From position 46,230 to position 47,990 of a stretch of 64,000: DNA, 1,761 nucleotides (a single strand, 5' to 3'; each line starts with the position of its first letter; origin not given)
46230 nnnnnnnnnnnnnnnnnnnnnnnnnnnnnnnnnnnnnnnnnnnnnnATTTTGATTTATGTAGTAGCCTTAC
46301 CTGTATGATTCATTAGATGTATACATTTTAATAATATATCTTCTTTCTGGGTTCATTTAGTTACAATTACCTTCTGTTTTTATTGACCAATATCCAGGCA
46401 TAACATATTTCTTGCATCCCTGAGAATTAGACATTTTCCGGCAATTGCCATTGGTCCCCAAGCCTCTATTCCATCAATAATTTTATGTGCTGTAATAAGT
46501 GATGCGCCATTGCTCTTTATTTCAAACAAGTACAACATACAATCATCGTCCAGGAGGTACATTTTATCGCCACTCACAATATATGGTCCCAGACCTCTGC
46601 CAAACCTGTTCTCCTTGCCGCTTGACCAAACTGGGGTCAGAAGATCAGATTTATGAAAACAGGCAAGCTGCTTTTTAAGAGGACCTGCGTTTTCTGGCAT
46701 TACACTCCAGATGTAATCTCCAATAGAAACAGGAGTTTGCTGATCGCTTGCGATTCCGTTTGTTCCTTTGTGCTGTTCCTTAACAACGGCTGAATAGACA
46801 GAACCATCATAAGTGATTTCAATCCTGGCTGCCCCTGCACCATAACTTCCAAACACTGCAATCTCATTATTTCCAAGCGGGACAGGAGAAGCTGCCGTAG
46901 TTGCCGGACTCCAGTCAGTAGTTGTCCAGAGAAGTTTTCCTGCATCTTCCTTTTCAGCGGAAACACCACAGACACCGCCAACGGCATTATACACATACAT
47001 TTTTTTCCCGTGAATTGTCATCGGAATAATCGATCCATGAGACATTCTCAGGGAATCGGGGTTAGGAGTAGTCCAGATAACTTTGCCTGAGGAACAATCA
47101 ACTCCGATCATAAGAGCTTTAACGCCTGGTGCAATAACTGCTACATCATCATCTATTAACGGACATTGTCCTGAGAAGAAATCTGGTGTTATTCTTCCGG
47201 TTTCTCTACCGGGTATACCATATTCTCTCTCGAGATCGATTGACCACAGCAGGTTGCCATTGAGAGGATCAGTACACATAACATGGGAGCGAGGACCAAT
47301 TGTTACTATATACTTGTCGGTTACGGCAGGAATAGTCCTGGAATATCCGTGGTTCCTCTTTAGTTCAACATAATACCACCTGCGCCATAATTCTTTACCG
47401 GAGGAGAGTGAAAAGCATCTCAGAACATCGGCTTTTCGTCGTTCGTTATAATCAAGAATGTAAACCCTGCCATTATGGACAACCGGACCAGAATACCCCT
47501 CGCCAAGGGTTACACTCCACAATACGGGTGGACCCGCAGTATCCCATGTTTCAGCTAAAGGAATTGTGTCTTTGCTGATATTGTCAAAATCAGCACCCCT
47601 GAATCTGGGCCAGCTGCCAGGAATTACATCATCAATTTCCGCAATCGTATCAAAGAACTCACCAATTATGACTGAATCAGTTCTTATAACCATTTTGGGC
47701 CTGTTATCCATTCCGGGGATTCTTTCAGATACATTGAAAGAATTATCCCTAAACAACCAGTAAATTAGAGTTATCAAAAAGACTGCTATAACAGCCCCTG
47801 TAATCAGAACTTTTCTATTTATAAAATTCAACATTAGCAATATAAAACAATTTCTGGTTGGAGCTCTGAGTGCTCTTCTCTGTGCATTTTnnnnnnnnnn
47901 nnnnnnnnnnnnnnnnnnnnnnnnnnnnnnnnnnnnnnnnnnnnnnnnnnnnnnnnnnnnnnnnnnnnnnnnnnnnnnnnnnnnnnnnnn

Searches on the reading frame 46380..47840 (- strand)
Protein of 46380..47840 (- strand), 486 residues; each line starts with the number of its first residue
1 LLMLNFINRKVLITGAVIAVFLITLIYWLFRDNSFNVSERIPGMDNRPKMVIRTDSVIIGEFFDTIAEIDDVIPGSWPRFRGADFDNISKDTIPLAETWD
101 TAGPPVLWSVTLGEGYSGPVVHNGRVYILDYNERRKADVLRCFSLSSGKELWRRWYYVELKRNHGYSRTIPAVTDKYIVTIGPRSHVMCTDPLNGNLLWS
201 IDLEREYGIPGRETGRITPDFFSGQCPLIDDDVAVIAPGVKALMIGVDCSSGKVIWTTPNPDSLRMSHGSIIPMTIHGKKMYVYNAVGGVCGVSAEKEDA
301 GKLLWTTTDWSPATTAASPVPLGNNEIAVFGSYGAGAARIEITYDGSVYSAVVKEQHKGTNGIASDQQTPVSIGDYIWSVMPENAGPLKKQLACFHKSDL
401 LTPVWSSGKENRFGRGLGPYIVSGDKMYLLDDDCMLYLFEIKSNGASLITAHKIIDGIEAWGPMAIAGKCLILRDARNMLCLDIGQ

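Call 7: search_protein_families(library=pfam, proteins=[window:46380-47840:-], max_evalue=0.001)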
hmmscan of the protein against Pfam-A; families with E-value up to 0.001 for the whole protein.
window:46380-47840:- (486 aa): 1 family
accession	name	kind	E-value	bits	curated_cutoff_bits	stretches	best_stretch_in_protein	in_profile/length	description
PF13360.13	PQQ_2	-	1.8e-16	61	27.6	2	184-377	2-172/233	Outer membrane protein assembly factor BamB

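Call 15: search_solved_structures(query=window:46380-47840:-, max_evalue=0.01)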
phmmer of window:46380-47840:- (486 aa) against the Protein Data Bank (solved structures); distinct sequences matched with E-value up to 0.01: 0.

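Call 18: search_protein_families(library=ncbifam, proteins=[window:46380-47840:-], max_evalue=0.001)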
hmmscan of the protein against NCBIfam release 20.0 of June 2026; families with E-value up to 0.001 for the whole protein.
window:46380-47840:- (486 aa): 3 families
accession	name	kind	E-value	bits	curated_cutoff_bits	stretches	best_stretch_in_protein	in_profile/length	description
NF008351.0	PRK11138.1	equivalog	1.2e-05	24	423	0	164-208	58-102/394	outer membrane protein assembly factor BamB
TIGR03300.1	assembly_YfgL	equivalog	1.5e-05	23.8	285.2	0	118-201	236-305/377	outer membrane protein assembly factor BamB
TIGR03075.1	PQQ_enz_alc_DH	subfamily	0.00056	18.6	480.05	0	146-308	42-198/530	PQQ-dependent dehydrogenase, methanol/ethanol family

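Call 23: find_homologous_proteins(query=window:46380-47840:-, max_evalue=0.001)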
Query window:46380-47840:- (486 aa): 6041 proteins with E <= 0.001 among 8000 candidates; the best 120 are listed.
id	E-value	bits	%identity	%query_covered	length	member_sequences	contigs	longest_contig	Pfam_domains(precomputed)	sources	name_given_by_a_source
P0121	0.0e+0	1012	97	91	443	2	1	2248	PF13360.14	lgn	-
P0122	2.8e-283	958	82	100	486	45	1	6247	PF13360.14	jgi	-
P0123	3.4e-283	958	82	99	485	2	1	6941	PF13360.14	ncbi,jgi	-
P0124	2.9e-282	955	82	99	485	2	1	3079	PF13360.14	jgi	jgi:outer membrane protein assembly factor BamB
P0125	1.0e-280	950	81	98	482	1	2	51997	PF13360.14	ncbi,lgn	-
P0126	1.8e-277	939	81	99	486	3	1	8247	PF13360.14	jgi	-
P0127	2.1e-277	939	80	98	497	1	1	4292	PF13360.14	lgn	-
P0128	1.0e-275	933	81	99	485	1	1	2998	PF13360.14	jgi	jgi:outer membrane protein assembly factor BamB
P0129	2.0e-275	933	81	99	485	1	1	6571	PF13360.14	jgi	-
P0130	9.1e-275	930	80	99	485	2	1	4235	PF13360.14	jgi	jgi:outer membrane protein assembly factor BamB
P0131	1.7e-273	926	79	100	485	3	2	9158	PF13360.14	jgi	jgi:outer membrane protein assembly factor BamB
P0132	1.0e-272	924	79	100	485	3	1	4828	PF13360.14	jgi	-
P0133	3.2e-272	922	78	99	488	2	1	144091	PF13360.14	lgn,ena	-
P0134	3.6e-271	919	79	98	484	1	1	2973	PF13360.14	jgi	-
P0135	2.7e-270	916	79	99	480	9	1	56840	PF13360.14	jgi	-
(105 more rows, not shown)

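Call 31: predict_structure(alignment_id=A1)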
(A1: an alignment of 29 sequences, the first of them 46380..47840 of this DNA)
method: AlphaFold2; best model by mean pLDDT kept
length: 486 residues; sequences in the alignment: 29
mean_pLDDT: 74.2   pTM: 0.76
mean pLDDT of the five models: 74.2, 73.8, 71.3, 68.6, 63.7
residues with pLDDT >= 90: 57; 70-90: 265; 50-70: 113; < 50: 51
segments of 3 or more residues with pLDDT < 50: 1-4, 35-37, 39-51, 82-84, 161-164, 213-223, 311-314, 361-365
pLDDT, mean of each block of 10 residues (from residue 1): 55 83 81 49 39 57 73 63 52 65 82 81 89 81 93 77 59 89 82 90 76 47 68 81 83 85 54 86 75 86 74 57 85 67 89 74 58 84 79 88 87 69 78 82 83 67 72 81 82
secondary structure, 60 per line:
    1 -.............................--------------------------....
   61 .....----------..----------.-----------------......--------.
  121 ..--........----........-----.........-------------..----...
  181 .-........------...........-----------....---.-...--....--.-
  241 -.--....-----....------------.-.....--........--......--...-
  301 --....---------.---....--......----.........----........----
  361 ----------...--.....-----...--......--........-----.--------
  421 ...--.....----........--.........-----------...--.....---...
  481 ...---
elements in order: H2-30 E57-65 E106-111 E120-122 E125-132 E137-144 E150-158 E178-181 E186-190 E197-202 H203-207 H219-222 E228-230 E233-236 E245-248 E254-257 E272-276 E279-286 E289-294 E303-306 E320-323 E326-331 E336-344 E349-356 E371-373 E376-380 E391-396 E399-406 E421-423 E426-430 E435-442 E445-453 E465-467 E470-474 E478-483

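Call 34: fold_search(model_id=the predicted structure, library=pdb)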
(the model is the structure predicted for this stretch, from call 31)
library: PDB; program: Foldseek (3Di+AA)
matches with E <= 10: 1642; with E <= 0.001: 1136
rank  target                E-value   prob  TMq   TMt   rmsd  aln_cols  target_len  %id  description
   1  9co0_B                1.2e-16  1.00  0.57  0.78   5.9       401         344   14  CryoEM structure of BAM in complex with the PTB2 open-state inhibitor (in SMA nanodisc) (released 2024-12-25)
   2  8bvq_B                8.2e-16  1.00  0.56  0.73   7.2       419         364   13  E. coli BAM complex (BamABCDE) bound to darobactin B (released 2023-05-24)
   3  9cnx_B                1.0e-15  1.00  0.57  0.76   6.2       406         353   13  CryoEM structure of BAM in complex with the PTB1 closed-state inhibitor (in DDM detergent) (released 2024-12-25)
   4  8qpv_B                1.0e-15  1.00  0.56  0.72   7.3       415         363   14  Handover Complex: BAM bound OmpX and extended SurA (released 2024-09-25)
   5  3p1l                  1.4e-15  1.00  0.56  0.73   6.3       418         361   16  Crystal structure of Escherichia coli BamB, a lipoprotein component of the beta-barrel assembly machinery complex, nativ (released 2010-12-22)
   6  9cnw_B                1.7e-15  1.00  0.58  0.78   5.7       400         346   14  CryoEM structure of the APO-BAM complex in DDM detergent (released 2024-12-25)
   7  9cnz_B                2.4e-15  1.00  0.57  0.78   5.8       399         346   14  Structure of BAM complexed with PTB2 ligand in detergent (released 2024-12-25)
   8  3prw                  3.1e-15  1.00  0.55  0.73   7.3       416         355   15  Crystal structure of the lipoprotein BamB (released 2011-01-19)
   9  7tt2_B                5.2e-15  1.00  0.57  0.76   6.8       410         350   15  BamABCDE bound to substrate EspP class 3 (released 2022-03-30)
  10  7nri_B                6.0e-15  1.00  0.56  0.73   7.1       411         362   14  Structure of the darobactin-bound E. coli BAM complex (BamABCDE) (released 2021-04-21)
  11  8orr                  6.6e-15  1.00  0.54  0.73   6.4       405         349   12  Outer membrane protein assembly factor BamB from Klebsiella pneumoniae (released 2024-04-24)
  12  9hg9_B                8.5e-15  1.00  0.57  0.73   7.1       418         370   13  BAM-SurA-darobactin complex in the swing-in state (released 2025-04-16)
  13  4xga_A                9.4e-15  1.00  0.56  0.76   5.5       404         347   14  Crystal structure of BamB and BamA P3-5 complex from E.coli (released 2016-01-20)
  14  4pk1                  1.2e-14  1.00  0.57  0.56   5.9       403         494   14  Structure of BamB fused to a BamA POTRA domain fragment (released 2014-12-10)
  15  5ayw_B                1.2e-14  1.00  0.56  0.75   6.1       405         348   14  Structure of a membrane complex (released 2016-02-24)
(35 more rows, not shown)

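Call 53: search_protein_representatives(protein=window:46380-47840:-)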
Query: 486 residues. Proteins with E-value up to 0.001 (for the whole library): 8476; up to 1e-10: 2675; up to 1e-30: 249. The best 150 are listed.
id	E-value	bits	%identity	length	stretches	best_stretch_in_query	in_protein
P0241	7.9e-228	773.8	67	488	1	8-485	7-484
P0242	2.5e-128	445.6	44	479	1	12-484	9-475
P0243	1.5e-123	429.8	43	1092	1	9-484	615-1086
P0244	1.8e-122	426.2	46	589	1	48-486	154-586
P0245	1.5e-117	410.0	46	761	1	75-484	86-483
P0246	1.7e-117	409.8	41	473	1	17-484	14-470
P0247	6.3e-115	401.4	44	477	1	16-484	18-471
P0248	7.3e-115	401.2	44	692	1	56-484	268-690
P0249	1.7e-112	393.3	42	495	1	24-484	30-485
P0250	3.5e-110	385.7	44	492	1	15-484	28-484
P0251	7.4e-108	378.0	42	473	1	12-484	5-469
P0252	2.4e-107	376.3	40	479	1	9-484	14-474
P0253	1.4e-106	373.8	43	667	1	57-485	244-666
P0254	5.2e-106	371.9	42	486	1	16-484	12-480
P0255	1.7e-105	370.3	41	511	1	20-485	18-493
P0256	4.7e-105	368.8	42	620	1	66-486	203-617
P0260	1.0e-100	354.5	35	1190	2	74-484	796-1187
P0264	1.6e-98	347.2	41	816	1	12-484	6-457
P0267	5.6e-97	342.1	43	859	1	72-484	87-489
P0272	3.4e-92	326.4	39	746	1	15-484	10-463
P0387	3.5e-44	168.0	27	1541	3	69-484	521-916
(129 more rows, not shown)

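Call 54: search_protein_families(library=pfam, proteins=[P0243, P0260, P0245, P0248, P0253, P0256, P0264, P0267, P0272, P0387], max_evalue=0.001)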
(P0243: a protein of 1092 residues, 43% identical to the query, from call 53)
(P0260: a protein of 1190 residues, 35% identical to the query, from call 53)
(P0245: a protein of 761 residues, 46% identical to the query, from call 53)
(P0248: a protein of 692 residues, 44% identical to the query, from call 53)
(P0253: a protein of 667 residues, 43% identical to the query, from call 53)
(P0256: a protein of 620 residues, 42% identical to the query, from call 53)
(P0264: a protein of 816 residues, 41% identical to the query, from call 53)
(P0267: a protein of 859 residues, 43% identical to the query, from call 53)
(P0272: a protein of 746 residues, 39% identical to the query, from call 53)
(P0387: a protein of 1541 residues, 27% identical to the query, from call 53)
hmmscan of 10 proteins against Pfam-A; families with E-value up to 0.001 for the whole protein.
P0243 (1092 aa): 4 families
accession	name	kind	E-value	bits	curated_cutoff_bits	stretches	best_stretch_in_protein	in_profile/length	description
PF13243.12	SQHop_cyclase_C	-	3.5e-28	99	26.1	2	331-519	50-241/319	Squalene-hopene cyclase C-terminal domain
PF13360.13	PQQ_2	-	1e-25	91.2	27.6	3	751-900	6-136/233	Outer membrane protein assembly factor BamB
PF13249.12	SQHop_cyclase_N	-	5.9e-18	65.5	26.2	1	19-129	5-113/291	Squalene-hopene cyclase N-terminal domain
PF00432.27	Prenyltrans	-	2.3e-10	40.8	26.5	1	358-545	38-209/304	Prenyltransferase alpha-alpha toroid domain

P0260 (1190 aa): 6 families
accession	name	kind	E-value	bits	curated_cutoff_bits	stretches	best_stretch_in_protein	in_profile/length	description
PF13360.13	PQQ_2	-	1e-53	182.8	27.6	4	859-1111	2-232/233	Outer membrane protein assembly factor BamB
PF05569.17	Peptidase_M56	-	1.7e-37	129.7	31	1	7-311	9-270/296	BlaR1 peptidase M56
PF13570.13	Beta-prop_ACSF4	-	4.7e-28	99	133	2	550-769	26-241/329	Beta-alanine-activating enzyme, beta-propeller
PF01011.28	PQQ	-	1.3e-14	54.3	26.7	1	872-982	29-149/595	Glucose/ethanol/alcohol dehydrogenase, beta-propeller domain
PF25293.1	Beta-prop_EMC1_N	-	3.6e-06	27.3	34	0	630-712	32-113/219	EMC1 N-terminal beta-propeller domain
PF03478.24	Beta-prop_KIB1-4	-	5.2e-05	23.3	27.4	0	1078-1186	112-217/242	KIB1-4 beta-propeller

P0245 (761 aa): 3 families
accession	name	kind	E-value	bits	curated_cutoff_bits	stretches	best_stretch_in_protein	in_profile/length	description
PF13360.13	PQQ_2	-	2.6e-18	67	27.6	2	226-318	25-107/233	Outer membrane protein assembly factor BamB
PF24684.1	Vgb_lyase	-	2.7e-05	23.6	50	0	493-667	4-175/290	Virginiamycin B lyase family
PF01436.27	NHL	-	0.00018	21.8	20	0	730-744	6-20/28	NHL repeat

P0248 (692 aa): 6 families
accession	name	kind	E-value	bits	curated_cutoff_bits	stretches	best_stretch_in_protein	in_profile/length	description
PF13646.12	HEAT_2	-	1.2e-24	86.8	27.7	3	34-119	5-87/88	HEAT repeats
PF02985.28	HEAT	-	2.1e-21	74.4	23.5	0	99-119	4-24/31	HEAT repeat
PF13360.13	PQQ_2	-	3.7e-14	53.4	27.6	2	452-542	7-81/233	Outer membrane protein assembly factor BamB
PF13513.12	HEAT_EZ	-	9.1e-07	29.7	27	0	97-119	30-52/55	HEAT-like repeat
PF12717.13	Cnd1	-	1.1e-06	29.3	26.4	0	35-89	28-85/162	non-SMC mitotic condensation complex subunit 1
PF01602.26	Adaptin_N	-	1.4e-05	24.3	37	0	196-251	85-142/524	Adaptin N terminal region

P0253 (667 aa): 7 families
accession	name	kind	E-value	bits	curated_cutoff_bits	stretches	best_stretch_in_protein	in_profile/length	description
PF13646.12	HEAT_2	-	1.6e-23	83.2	27.7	2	16-102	3-87/88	HEAT repeats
PF02985.28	HEAT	-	1.4e-21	74.9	23.5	0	50-71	5-26/31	HEAT repeat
PF13360.13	PQQ_2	-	2.9e-19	70.1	27.6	1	327-588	5-232/233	Outer membrane protein assembly factor BamB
PF13513.12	HEAT_EZ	-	1.5e-15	57.7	27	0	59-102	1-52/55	HEAT-like repeat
PF12717.13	Cnd1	-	9e-06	26.3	26.4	1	5-82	14-95/162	non-SMC mitotic condensation complex subunit 1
PF25786.1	HEAT_GCN1_C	-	2.5e-05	24.8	27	0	47-127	48-116/151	GCN1-like, C-terminal HEAT repeats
PF13570.13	Beta-prop_ACSF4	-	0.00027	20.9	133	0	327-512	31-191/329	Beta-alanine-activating enzyme, beta-propeller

P0256 (620 aa): 3 families
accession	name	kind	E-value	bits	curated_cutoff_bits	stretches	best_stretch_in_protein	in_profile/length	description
PF13360.13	PQQ_2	-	1.3e-14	54.9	27.6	1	274-467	2-180/233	Outer membrane protein assembly factor BamB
PF13570.13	Beta-prop_ACSF4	-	9.4e-07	29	133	1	270-463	24-191/329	Beta-alanine-activating enzyme, beta-propeller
PF03478.24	Beta-prop_KIB1-4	-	0.00061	19.8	27.4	0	521-604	91-170/242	KIB1-4 beta-propeller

P0264 (816 aa): 4 families
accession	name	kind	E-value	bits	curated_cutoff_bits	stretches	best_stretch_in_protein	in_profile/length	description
PF13360.13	PQQ_2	-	9.9e-24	84.7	27.6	1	131-379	4-232/233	Outer membrane protein assembly factor BamB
PF13570.13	Beta-prop_ACSF4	-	5.3e-08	33.1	133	1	132-382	31-253/329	Beta-alanine-activating enzyme, beta-propeller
PF01436.27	NHL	-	9.2e-05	22.7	20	0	785-809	3-27/28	NHL repeat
PF01011.28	PQQ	-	0.00015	21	26.7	0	142-239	29-136/595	Glucose/ethanol/alcohol dehydrogenase, beta-propeller domain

P0267 (859 aa): 4 families
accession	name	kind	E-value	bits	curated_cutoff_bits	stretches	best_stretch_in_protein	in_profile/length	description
PF13360.13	PQQ_2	-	1.5e-23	84.2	27.6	2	155-407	5-225/233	Outer membrane protein assembly factor BamB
PF13570.13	Beta-prop_ACSF4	-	5.5e-06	26.4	133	0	254-426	71-222/329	Beta-alanine-activating enzyme, beta-propeller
PF01436.27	NHL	-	6.7e-05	23.2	20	0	765-790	2-27/28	NHL repeat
PF01011.28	PQQ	-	0.00049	19.4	26.7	0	181-266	48-136/595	Glucose/ethanol/alcohol dehydrogenase, beta-propeller domain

P0272 (746 aa): 5 families
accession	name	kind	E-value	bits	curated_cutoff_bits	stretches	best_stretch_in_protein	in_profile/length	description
PF13360.13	PQQ_2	-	5.4e-30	105.2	27.6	2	137-380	3-224/233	Outer membrane protein assembly factor BamB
PF13570.13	Beta-prop_ACSF4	-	8.6e-09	35.7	133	1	135-452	27-317/329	Beta-alanine-activating enzyme, beta-propeller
PF01436.27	NHL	-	5.1e-06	26.7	20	0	718-740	6-28/28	NHL repeat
PF01011.28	PQQ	-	0.00032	20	26.7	0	165-205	48-88/595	Glucose/ethanol/alcohol dehydrogenase, beta-propeller domain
PF25292.1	Beta-prop_CGLA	-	0.00079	19.4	26.8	0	371-402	52-79/316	Lambda-carrageenase beta-propeller domain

P0387 (1541 aa): 9 families
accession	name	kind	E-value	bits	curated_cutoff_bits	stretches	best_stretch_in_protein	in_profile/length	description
PF13360.13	PQQ_2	-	1.6e-84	283.7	27.6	6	588-841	3-232/233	Outer membrane protein assembly factor BamB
PF13570.13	Beta-prop_ACSF4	-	1.1e-25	91.2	133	3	411-499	180-265/329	Beta-alanine-activating enzyme, beta-propeller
PF01011.28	PQQ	-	4.5e-20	72.3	26.7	0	1027-1083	28-84/595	Glucose/ethanol/alcohol dehydrogenase, beta-propeller domain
PF25293.1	Beta-prop_EMC1_N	-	5.4e-15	56.1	34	0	695-779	91-173/219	EMC1 N-terminal beta-propeller domain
PF23727.1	Beta-prop_FAM234A_B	-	0.00014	21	26.4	0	691-766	54-131/467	FAM234A/B beta-propeller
PF13847.12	Methyltransf_31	-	0.00015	21.9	27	1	1405-1501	3-108/145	Methyltransferase domain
PF08123.19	DOT1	-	0.00027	21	23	1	1390-1448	27-86/205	Histone methylation protein DOT1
PF06325.19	PrmA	-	0.0003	20.8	22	1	1403-1494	159-249/296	Ribosomal protein L11 methyltransferase (PrmA)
PF13649.12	Methyltransf_25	-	0.0008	20.5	27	0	1409-1479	1-70/97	Methyltransferase domain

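Call 56: find_homologous_proteins(query=P0245, max_evalue=1e-20)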
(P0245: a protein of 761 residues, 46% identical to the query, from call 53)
Query P0245 (761 aa): 1755 proteins with E <= 1e-20 among 8000 candidates; the best 120 are listed.
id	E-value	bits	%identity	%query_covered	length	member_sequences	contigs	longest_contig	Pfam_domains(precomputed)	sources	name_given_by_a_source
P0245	0.0e+0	1733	100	100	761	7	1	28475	PF13360.14,PF24684.2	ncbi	-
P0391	1.9e-293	994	62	96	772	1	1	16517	PF13360.14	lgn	-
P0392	5.3e-290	983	60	96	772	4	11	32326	PF13360.14,PF01436.28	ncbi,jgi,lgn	jgi:outer membrane protein assembly factor BamB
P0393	5.4e-224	764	72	62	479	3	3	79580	PF13360.14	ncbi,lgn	-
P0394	1.3e-219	750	67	64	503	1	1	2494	PF13360.14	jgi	-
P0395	9.6e-209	714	43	97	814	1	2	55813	PF13360.14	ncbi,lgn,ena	-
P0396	7.2e-208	711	44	99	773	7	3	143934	PF13360.14,PF13570.14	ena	-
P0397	4.9e-206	705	45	96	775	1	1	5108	PF13360.14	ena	-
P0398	5.5e-206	705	62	64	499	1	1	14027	PF13360.14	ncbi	-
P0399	1.6e-204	700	63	64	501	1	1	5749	PF13360.14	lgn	-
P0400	1.8e-203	696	43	97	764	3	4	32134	PF13360.14,PF13570.14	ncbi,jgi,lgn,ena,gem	ncbi:MAG: PQQ-binding-like beta-propeller repeat protein [bacterium]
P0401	6.7e-203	694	63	64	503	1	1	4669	PF13360.14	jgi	-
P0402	5.6e-202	691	42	97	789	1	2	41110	PF13360.14,PF13570.14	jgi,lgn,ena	-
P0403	5.2e-200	685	43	98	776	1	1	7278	PF13360.14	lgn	-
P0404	1.4e-199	683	64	60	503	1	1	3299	PF13360.14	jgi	-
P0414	6.0e-174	599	61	55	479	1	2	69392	PF13360.14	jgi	jgi:outer membrane protein assembly factor BamB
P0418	2.4e-168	580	60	57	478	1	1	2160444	PF13360.14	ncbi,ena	-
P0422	4.8e-167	576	57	55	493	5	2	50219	PF13360.14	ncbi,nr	ncbi:MAG: hypothetical protein A3K19_25595 [Lentisphaerae bacterium RIFOXYB12_FULL_65_16]|nr:MAG: hy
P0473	2.6e-158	547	51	58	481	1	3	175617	PF13360.14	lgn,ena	-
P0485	2.3e-157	544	57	56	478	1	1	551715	PF13360.14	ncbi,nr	ncbi:MAG: PQQ-like beta-propeller repeat protein [Kiritimatiellae bacterium]|nr:PQQ-like beta-propel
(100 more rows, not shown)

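Call 57: find_encoding_contigs(protein=P0245, flank=10000, max_places=1)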
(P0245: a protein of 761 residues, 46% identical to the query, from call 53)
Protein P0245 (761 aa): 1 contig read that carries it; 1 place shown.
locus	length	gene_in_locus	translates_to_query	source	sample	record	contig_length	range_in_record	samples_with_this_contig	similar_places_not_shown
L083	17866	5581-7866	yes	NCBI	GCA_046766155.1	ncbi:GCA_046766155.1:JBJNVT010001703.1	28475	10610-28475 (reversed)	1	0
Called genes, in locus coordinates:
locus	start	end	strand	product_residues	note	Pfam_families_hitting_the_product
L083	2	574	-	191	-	?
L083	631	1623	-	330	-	-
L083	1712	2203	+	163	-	-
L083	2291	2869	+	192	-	PF00578:AhpC-TSA, PF08534:Redoxin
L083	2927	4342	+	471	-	PF13360:PQQ_2 (faint), PF13570:Beta-prop_ACSF4 (faint)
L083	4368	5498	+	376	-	PF03781:FGE-sulfatase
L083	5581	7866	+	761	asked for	PF13360:PQQ_2 (weak), PF24684:Vgb_lyase (faint)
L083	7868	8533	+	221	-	PF12838:Fer4_7 (weak), PF00037:Fer4 (weak), PF12837:Fer4_6 (weak), PF14697:Fer4_21 (weak)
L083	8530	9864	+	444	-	PF12801:Fer4_5, PF25160:LdpA_Fe-S-bd (faint), PF12838:Fer4_7 (faint), PF14697:Fer4_21 (faint), PF12837:Fer4_6 (faint), PF13187:Fer4_9 (faint), PF12801:Fer4_5 (weak), PF00037:Fer4 (weak), +2 more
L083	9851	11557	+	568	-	PF01011:PQQ (faint), PF13360:PQQ_2, PF13570:Beta-prop_ACSF4, PF13360:PQQ_2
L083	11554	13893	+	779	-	PF01257:2Fe-2S_thioredx, PF00037:Fer4 (faint), PF01512:Complex1_51K, PF10531:SLBB (weak), PF10589:NADH_4Fe-4S, PF12838:Fer4_7, PF13187:Fer4_9 (weak), PF14697:Fer4_21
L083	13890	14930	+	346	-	PF13510:Fer2_4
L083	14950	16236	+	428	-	PF13579:Glyco_trans_4_4, PF13439:Glyco_transf_4, PF00534:Glycos_transf_1, PF13692:Glyco_trans_1_4, PF13524:Glyco_trans_1_2 (weak)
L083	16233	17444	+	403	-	PF01011:PQQ (faint), PF13360:PQQ_2, PF13570:Beta-prop_ACSF4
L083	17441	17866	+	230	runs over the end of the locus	PF00005:ABC_tran, PF13191:AAA_16 (weak), PF13304:AAA_21 (faint)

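Call 58: find_encoding_contigs(protein=P0485, flank=10000, max_places=1)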
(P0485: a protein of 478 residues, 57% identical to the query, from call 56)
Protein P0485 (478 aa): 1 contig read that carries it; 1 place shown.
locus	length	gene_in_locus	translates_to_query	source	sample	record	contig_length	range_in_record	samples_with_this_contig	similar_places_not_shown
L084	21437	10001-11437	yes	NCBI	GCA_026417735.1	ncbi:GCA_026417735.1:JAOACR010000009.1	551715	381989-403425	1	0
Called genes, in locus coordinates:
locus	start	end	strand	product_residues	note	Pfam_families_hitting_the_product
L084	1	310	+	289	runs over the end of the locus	PF06283:ThuA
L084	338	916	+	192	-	PF00881:Nitroreductase, PF14512:TM1586_NiRdase (weak), PF00881:Nitroreductase, PF14512:TM1586_NiRdase (weak)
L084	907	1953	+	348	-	PF03537:Glyco_hydro_114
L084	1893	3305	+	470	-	PF24827:AstE_AspA_cat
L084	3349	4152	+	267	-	PF02548:Pantoate_transf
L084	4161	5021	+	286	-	PF02569:Pantoate_ligase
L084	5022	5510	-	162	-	PF00383:dCMP_cyt_deam_1, PF14437:MafB19-deam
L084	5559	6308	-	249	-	PF01694:Rhomboid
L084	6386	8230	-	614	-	PF13522:GATase_6, PF13537:GATase_7, PF01380:SIS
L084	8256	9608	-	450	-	PF02878:PGM_PMM_I, PF02879:PGM_PMM_II, PF02880:PGM_PMM_III, PF00408:PGM_PMM_IV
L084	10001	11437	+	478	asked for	PF13360:PQQ_2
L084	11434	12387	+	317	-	PF01436:NHL (faint)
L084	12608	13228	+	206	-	PF12838:Fer4_7 (faint), PF13187:Fer4_9 (faint), PF00037:Fer4 (faint), PF12837:Fer4_6 (faint)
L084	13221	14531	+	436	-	PF12838:Fer4_7 (faint), PF13187:Fer4_9 (faint), PF14697:Fer4_21 (faint), PF12801:Fer4_5, PF13183:Fer4_8 (faint), PF13237:Fer4_10 (faint), PF12801:Fer4_5 (weak), PF00037:Fer4 (weak)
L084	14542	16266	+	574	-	PF01011:PQQ (faint), PF13360:PQQ_2, PF13570:Beta-prop_ACSF4, PF13360:PQQ_2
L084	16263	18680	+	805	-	PF01257:2Fe-2S_thioredx, PF01512:Complex1_51K, PF10531:SLBB (weak), PF22461:SLBB_2 (weak), PF10589:NADH_4Fe-4S, PF12838:Fer4_7, PF13187:Fer4_9 (weak), PF14697:Fer4_21, +1 more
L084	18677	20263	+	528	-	PF13510:Fer2_4, PF14691:Fer4_20, PF07992:Pyr_redox_2, PF01494:FAD_binding_3 (weak), PF13450:NAD_binding_8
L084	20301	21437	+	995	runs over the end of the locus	PF17132:Glyco_hydro_106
